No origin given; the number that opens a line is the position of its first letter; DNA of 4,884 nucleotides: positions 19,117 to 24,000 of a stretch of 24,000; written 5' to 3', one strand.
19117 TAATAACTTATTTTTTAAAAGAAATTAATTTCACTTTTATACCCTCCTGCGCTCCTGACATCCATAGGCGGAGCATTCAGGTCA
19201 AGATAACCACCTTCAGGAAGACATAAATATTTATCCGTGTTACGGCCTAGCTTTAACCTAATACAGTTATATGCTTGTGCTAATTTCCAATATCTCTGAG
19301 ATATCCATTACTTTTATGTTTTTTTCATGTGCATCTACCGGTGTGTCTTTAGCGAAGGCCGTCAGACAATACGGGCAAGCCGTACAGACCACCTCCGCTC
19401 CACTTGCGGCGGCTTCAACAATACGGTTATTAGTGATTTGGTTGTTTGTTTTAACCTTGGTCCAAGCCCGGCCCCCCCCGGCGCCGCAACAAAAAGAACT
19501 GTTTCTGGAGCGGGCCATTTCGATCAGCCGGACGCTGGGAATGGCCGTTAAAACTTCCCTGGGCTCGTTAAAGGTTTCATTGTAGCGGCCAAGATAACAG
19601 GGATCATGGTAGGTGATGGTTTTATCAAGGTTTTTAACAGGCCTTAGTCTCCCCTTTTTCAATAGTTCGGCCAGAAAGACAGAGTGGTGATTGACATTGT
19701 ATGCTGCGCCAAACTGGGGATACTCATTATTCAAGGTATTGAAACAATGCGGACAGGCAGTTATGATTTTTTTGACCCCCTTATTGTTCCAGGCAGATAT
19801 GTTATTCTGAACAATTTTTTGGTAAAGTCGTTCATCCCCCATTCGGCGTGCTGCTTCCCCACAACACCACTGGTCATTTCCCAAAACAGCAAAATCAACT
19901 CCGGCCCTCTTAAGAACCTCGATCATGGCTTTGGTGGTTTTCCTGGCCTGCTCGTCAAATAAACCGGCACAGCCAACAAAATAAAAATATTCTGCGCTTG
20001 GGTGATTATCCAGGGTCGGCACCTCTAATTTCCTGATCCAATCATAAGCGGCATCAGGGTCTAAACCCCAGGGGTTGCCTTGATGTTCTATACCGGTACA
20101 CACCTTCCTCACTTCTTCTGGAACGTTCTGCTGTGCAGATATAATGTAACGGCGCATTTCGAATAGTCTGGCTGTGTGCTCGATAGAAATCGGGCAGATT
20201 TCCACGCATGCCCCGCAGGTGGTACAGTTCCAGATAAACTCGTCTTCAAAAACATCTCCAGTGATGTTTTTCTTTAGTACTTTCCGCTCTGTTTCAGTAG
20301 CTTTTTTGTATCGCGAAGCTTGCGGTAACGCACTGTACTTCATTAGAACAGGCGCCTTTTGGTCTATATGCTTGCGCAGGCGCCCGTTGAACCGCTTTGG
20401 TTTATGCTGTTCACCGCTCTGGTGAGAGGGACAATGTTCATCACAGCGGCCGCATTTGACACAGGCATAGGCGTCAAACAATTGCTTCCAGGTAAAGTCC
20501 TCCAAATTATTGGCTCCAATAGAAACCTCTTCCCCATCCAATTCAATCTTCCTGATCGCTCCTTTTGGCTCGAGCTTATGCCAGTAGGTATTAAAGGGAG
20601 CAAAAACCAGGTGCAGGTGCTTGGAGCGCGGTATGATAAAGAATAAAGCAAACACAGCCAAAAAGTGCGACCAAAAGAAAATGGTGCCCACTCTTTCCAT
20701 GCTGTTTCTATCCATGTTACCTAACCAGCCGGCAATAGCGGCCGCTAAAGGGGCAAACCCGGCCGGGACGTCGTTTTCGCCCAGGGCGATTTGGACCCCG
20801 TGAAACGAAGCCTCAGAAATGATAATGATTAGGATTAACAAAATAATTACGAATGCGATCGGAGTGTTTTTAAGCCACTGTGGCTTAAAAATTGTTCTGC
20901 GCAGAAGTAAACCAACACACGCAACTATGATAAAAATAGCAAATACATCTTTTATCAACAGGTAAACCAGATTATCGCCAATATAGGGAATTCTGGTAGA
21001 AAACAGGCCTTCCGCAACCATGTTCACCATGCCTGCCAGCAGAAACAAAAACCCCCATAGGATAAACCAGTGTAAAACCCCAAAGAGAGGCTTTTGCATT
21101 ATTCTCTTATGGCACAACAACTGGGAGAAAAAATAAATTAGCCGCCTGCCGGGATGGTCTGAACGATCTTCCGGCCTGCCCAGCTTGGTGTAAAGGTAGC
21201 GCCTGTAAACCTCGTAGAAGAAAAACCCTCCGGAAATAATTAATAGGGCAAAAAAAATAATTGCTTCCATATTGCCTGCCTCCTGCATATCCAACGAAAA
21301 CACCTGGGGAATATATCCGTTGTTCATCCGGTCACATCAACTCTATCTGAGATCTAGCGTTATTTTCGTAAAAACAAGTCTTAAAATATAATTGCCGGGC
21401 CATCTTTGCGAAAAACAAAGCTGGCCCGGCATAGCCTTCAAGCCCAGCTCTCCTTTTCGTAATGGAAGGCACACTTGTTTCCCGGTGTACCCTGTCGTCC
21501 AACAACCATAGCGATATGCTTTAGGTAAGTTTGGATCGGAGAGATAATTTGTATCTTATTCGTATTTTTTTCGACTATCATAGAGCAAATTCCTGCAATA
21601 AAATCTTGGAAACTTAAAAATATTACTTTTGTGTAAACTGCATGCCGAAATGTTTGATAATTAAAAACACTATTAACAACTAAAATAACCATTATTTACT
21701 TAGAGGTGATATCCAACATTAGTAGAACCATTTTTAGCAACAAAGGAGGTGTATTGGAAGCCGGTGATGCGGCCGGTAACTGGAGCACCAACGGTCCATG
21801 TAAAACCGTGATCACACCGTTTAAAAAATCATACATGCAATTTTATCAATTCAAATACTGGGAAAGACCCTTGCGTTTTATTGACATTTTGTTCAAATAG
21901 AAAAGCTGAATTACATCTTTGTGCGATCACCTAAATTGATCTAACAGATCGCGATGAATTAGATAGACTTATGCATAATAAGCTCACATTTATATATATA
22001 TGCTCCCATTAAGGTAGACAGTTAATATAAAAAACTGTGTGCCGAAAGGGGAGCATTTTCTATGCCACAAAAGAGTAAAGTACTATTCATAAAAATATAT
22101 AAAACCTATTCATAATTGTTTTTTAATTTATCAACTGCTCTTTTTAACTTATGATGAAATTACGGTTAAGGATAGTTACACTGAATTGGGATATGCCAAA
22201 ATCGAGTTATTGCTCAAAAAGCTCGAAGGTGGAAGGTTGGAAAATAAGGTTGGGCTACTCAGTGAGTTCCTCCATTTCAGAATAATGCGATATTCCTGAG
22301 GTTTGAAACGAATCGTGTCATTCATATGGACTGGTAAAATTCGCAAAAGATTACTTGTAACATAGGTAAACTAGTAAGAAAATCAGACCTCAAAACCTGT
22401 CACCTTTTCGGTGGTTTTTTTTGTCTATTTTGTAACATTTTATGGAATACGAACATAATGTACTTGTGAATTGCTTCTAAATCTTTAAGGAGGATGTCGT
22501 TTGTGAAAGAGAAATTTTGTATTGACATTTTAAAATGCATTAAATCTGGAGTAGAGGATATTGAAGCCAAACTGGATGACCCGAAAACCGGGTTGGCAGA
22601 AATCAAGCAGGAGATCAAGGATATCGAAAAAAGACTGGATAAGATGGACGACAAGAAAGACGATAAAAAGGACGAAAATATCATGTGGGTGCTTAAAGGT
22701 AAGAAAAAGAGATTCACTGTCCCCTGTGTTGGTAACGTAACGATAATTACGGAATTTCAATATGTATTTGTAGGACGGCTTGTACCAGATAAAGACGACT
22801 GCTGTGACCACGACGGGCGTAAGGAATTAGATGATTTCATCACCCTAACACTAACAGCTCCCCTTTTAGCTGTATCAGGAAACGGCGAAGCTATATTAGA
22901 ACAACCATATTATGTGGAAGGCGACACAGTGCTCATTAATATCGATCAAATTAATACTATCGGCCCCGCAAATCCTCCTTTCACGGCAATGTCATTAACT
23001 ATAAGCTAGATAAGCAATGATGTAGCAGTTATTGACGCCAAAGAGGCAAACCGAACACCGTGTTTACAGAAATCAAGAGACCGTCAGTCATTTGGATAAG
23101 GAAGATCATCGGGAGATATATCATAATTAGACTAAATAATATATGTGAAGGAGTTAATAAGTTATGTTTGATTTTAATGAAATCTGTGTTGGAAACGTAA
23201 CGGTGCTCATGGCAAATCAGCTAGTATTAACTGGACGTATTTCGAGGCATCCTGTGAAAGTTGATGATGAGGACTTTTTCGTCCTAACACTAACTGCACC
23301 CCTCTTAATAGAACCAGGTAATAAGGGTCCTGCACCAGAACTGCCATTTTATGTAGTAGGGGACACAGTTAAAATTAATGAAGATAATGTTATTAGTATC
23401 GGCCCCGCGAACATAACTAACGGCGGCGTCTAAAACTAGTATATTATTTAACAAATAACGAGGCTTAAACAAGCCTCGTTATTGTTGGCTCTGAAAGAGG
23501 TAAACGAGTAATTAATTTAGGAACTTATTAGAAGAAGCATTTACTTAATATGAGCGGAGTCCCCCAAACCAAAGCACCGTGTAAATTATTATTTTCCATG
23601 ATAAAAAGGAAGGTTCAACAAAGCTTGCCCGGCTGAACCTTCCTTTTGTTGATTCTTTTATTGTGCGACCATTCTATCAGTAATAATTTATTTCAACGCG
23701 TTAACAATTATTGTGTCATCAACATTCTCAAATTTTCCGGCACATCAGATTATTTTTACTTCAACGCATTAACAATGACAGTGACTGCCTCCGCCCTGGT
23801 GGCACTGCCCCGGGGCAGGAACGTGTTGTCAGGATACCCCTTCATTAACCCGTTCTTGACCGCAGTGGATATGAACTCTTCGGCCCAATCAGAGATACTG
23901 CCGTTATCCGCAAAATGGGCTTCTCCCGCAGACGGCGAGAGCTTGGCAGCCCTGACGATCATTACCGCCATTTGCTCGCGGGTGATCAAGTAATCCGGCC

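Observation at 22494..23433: Tandem pair of paralogous small proteins of an unrecognised family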

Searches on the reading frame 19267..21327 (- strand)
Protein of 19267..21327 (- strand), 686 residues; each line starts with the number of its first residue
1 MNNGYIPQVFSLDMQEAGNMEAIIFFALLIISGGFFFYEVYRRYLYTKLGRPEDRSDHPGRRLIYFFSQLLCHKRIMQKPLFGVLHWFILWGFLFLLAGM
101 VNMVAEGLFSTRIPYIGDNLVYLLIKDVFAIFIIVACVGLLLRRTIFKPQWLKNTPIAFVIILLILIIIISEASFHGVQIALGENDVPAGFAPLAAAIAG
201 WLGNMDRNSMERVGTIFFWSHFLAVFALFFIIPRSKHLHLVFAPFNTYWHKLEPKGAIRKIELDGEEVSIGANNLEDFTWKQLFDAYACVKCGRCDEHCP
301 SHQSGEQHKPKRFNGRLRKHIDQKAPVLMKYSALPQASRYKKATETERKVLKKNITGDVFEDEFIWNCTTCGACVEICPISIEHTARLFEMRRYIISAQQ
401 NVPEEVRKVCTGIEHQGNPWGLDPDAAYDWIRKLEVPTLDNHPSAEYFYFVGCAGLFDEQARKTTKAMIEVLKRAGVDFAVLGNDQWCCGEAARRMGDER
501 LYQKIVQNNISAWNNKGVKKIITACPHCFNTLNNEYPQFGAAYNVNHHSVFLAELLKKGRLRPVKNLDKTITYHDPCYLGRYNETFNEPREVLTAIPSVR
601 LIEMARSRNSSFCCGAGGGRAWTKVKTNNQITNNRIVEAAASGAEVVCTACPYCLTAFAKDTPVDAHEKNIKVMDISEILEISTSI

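Call 28: search_protein_families(library=pfam, proteins=[window:19267-21327:-], max_evalue=0.001)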
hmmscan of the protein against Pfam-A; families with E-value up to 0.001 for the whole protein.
window:19267-21327:- (686 aa): 8 families
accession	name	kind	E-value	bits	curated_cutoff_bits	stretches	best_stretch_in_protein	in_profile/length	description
PF02754.22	CCG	-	1.4e-39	134.5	20.6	2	571-658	1-84/85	Cysteine-rich domain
PF13183.11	Fer4_8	-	8.6e-10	39.5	27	1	286-382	2-68/68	4Fe-4S dicluster domain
PF13187.11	Fer4_9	-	8e-09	35.8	27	1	288-379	1-48/52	4Fe-4S dicluster domain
PF13237.11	Fer4_10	-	2.4e-08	34.2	25.5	1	284-379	4-53/53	4Fe-4S dicluster domain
PF13534.11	Fer4_17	-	4.9e-06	27.4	22.2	0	248-302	16-59/61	4Fe-4S dicluster domain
PF12797.12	Fer4_2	-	2e-05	24.7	24.5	0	280-301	1-22/22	4Fe-4S binding domain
PF12838.12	Fer4_7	-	0.0001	23.1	27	1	289-380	2-50/52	4Fe-4S dicluster domain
PF14697.11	Fer4_21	-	0.00059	20.4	35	0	367-380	40-53/59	4Fe-4S dicluster domain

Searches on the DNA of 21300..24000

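Call 93: search_rna_families(source=window, start=21300, end=24000, threshold=evalue, max_evalue=1)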
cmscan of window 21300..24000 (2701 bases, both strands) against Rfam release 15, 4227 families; matches with E-value up to 1: 2.
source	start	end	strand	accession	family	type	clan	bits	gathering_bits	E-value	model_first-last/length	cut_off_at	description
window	21434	21553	-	RF01055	Molybdenum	Cis-reg; riboswitch;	-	62.4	36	5.7e-14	1-135/135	no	Molybdenum/Tungsten riboswitch aptamer (Moco RNA motif)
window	21506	21624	+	RF01429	snoR130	Gene; snRNA; snoRNA; CD-box;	-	22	40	0.71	1-122/122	no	small nucleolar RNA snoR130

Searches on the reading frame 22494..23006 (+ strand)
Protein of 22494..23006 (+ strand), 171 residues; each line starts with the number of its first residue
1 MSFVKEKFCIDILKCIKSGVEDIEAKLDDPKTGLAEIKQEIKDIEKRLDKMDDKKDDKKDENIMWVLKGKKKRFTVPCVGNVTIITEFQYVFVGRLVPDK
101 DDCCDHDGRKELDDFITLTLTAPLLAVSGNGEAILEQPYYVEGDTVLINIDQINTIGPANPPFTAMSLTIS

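Call 4: search_protein_families(library=pfam, proteins=[window:22494-23006:+], max_evalue=10)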
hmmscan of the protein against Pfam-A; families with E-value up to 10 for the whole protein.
window:22494-23006:+ (171 aa): 4 families
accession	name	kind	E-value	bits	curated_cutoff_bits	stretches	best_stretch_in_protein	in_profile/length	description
PF05377.16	FlaC_arch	-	0.004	18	27.8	1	20-53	2-35/55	Flagella accessory protein C (FlaC)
PF09351.15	DUF1993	-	0.1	13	23.4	1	25-76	73-125/161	Domain of unknown function (DUF1993)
PF05531.17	NPV_P10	-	0.17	12.8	29.8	1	12-53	5-46/75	Nucleopolyhedrovirus P10 protein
PF10779.14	XhlA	-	0.99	10.1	34.7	1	36-62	1-33/67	Haemolysin XhlA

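Call 5: search_protein_families(library=ncbifam, proteins=[window:22494-23006:+], max_evalue=10)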
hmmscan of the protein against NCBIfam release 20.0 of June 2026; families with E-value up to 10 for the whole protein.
window:22494-23006:+ (171 aa): 7 families
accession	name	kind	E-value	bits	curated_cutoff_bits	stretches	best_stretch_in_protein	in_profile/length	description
NF000333.1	trim_DfrF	exception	0.0041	17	320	1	59-100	16-57/164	trimethoprim-resistant dihydrofolate reductase DfrF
TIGR03073.1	release_rtcB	hypoth_equivalog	0.0075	15.3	271.8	1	25-91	66-133/356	RNA ligase RtcB family protein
NF045487.1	ASRP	equivalog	0.025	13.2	300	1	19-59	363-403/593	archaea-specific SMC-related protein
NF003844.0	PRK05423.1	equivalog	0.036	13.9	122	1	6-57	55-107/110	DUF496 family protein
NF008099.0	PRK10841.1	equivalog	0.2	9.3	920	1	38-73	168-203/949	two-component system sensor histidine kinase RcsC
NF053525.1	thylo_ssr2422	subfamily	0.23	11.9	38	1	21-56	12-47/77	ssr2422 family thylakoid membrane protein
NF041889.1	Lmo0654_fam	equivalog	0.28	11.3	75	1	34-50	44-60/61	Lmo0654 family protein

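Call 10: find_homologous_proteins(query=window:22494-23006:+, max_evalue=0.01)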
Query window:22494-23006:+ (171 aa): 2 proteins with E <= 0.01 among 60 candidates.
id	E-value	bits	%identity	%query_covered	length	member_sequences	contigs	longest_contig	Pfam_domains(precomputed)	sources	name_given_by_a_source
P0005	2.8e-106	370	99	98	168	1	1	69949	-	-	-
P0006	4.4e-28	116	47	91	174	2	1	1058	-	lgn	-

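Call 14: find_encoding_contigs(protein=P0006, flank=10000)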
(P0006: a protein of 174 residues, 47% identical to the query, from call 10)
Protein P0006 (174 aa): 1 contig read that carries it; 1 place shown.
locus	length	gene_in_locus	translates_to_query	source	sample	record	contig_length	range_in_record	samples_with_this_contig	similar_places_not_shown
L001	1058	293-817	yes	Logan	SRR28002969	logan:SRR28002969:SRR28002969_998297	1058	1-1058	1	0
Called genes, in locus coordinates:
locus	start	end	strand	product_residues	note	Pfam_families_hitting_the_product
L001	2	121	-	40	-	?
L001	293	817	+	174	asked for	-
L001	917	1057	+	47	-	?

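Call 61: search_protein_families(library=phrogs, proteins=[window:22494-23006:+], max_evalue=0.01)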
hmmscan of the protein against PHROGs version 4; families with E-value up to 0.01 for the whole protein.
window:22494-23006:+ (171 aa): 1 family
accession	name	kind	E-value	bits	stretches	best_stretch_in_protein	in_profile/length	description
phrog_5553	-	unknown function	0.0011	20.1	1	11-61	7-57/114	-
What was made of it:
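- The hairpin motif gives weak hits to PHROG families of unknown function and to coiled-coil families such as XhlA and P10 (calls 4, 61).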

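Call 74: predict_structure(alignment_id=A5)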
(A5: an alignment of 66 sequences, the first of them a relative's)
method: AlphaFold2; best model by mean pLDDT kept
length: 168 residues; sequences in the alignment: 66
mean_pLDDT: 77.5   pTM: 0.49
mean pLDDT of the five models: 77.5, 75.1, 74.6, 74.1, 73.9
residues with pLDDT >= 90: 68; 70-90: 45; 50-70: 40; < 50: 15
segments of 3 or more residues with pLDDT < 50: 60-68, 163-167
pLDDT, mean of each block of 10 residues (from residue 1): 86 91 80 89 86 54 46 74 93 77 60 93 81 78 94 81 49
secondary structure, 60 per line:
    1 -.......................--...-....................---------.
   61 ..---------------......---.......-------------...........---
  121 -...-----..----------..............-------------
elements in order: H2-24 H31-50 E78-83 E87-93 H107-111 E112-117 E122-124 E142-146 E150-155
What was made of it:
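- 22506..22652 (+): Gene 1 N-terminal helical hairpin (helices at residues 2-24 and 31-50 of the 168-aa form, with the turn at DDPKTG). It is a single copy of the motif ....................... AlphaFold pLDDT 80-91 (call 74).
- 22653..22733 (+): Lys/Asp-rich, low-confidence linker (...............). pLDDT 46-54 (call 74).
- On Sm/LSm/Hfq superfamily: In gene 1 the helices are a separate hairpin module, joined through a disordered linker (call 74).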

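Call 87: fold_search(model_id=the predicted structure, library=pdb)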
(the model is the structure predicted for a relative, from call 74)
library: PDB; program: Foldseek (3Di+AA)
matches with E <= 10: 774; with E <= 0.001: 0
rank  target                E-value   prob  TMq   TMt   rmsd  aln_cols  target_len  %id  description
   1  4m75_D                1.4e-03  1.00  0.27  0.56   5.3        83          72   14  Crystal structure of Lsm1-7 complex (released 2013-10-23)
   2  6j6g_l                1.5e-03  1.00  0.25  0.46  11.1        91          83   14  Cryo-EM structure of the yeast B*-a2 complex at an average resolution of 3.2 angstrom (released 2019-04-24)
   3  3pgw_Z                1.6e-03  1.00  0.26  0.47   9.1        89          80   15  Crystal structure of human U1 snRNP (released 2010-12-29)
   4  3jcr_5                1.9e-03  1.00  0.27  0.53   5.0        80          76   15  3D structure determination of the human*U4/U6.U5* tri-snRNP complex (released 2016-03-09)
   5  6g90_d                2.0e-03  1.00  0.27  0.44  10.9        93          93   14  Prespliceosome structure provides insight into spliceosome assembly and regulation (map A2) (released 2018-08-22)
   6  3pgw_W                2.4e-03  1.00  0.26  0.44   4.9        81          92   14  Crystal structure of human U1 snRNP (released 2010-12-29)
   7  5zwn_d                2.9e-03  1.00  0.25  0.42  10.5        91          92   14  Cryo-EM structure of the yeast pre-B complex at an average resolution of 3.3 angstrom (Part II: U1 snRNP region) (released 2018-08-29)
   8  3jcm_J                3.1e-03  1.00  0.26  0.48   4.7        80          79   15  Cryo-EM structure of the spliceosomal U4/U6.U5 tri-snRNP (released 2016-02-24)
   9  6j6g_y                3.5e-03  1.00  0.25  0.47   8.5        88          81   15  Cryo-EM structure of the yeast B*-a2 complex at an average resolution of 3.2 angstrom (released 2019-04-24)
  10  6n7r_N                3.9e-03  1.00  0.25  0.43  11.1        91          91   14  Saccharomyces cerevisiae spliceosomal E complex (ACT1) (released 2019-09-18)
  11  4m77_D                4.2e-03  1.00  0.27  0.56   5.4        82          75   15  Crystal structure of Lsm2-8 complex, space group I212121 (released 2013-11-13)
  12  6ah0_t                4.2e-03  1.00  0.27  0.54   4.7        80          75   15  The Cryo-EM Structure of the Precusor of Human Pre-catalytic Spliceosome (pre-B complex) (released 2018-11-14)
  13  3by7_A                4.5e-03  1.00  0.30  0.55   5.3        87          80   13  CRYSTAL STRUCTURE OF A PROTEIN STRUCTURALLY SIMILAR TO SM/LSM-LIKE RNA-BINDING PROTEINS (JCVI_PEP_1096686650277) FROM  (released 2008-01-29)
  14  8xi2_a                4.7e-03  1.00  0.25  0.41   7.9        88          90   15  Cryo-EM structure of the Chlamydomonas C* complex (released 2024-10-09)
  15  3jb9_Z                5.0e-03  1.00  0.26  0.48   4.7        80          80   14  Cryo-EM structure of the yeast spliceosome at 3.6 angstrom resolution (released 2015-09-23)
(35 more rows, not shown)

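Call 91: search_protein_families(library=padloc, proteins=[window:22494-23006:+], max_evalue=0.1)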
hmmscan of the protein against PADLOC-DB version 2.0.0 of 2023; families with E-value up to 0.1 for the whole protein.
window:22494-23006:+ (171 aa): 3 families
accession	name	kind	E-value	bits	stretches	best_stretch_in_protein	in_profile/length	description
PDLC02714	PbeC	-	0.024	11.5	1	15-60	220-265/651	PbeC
PDLC00257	LmuB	-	0.037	10.8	1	13-67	323-377/571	AAA ATPase domain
PDLC03859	LmuB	-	0.082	10.1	0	20-60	428-470/611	-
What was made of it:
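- There are no PHROG or PADLOC hits to the domain (calls 61, 91).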
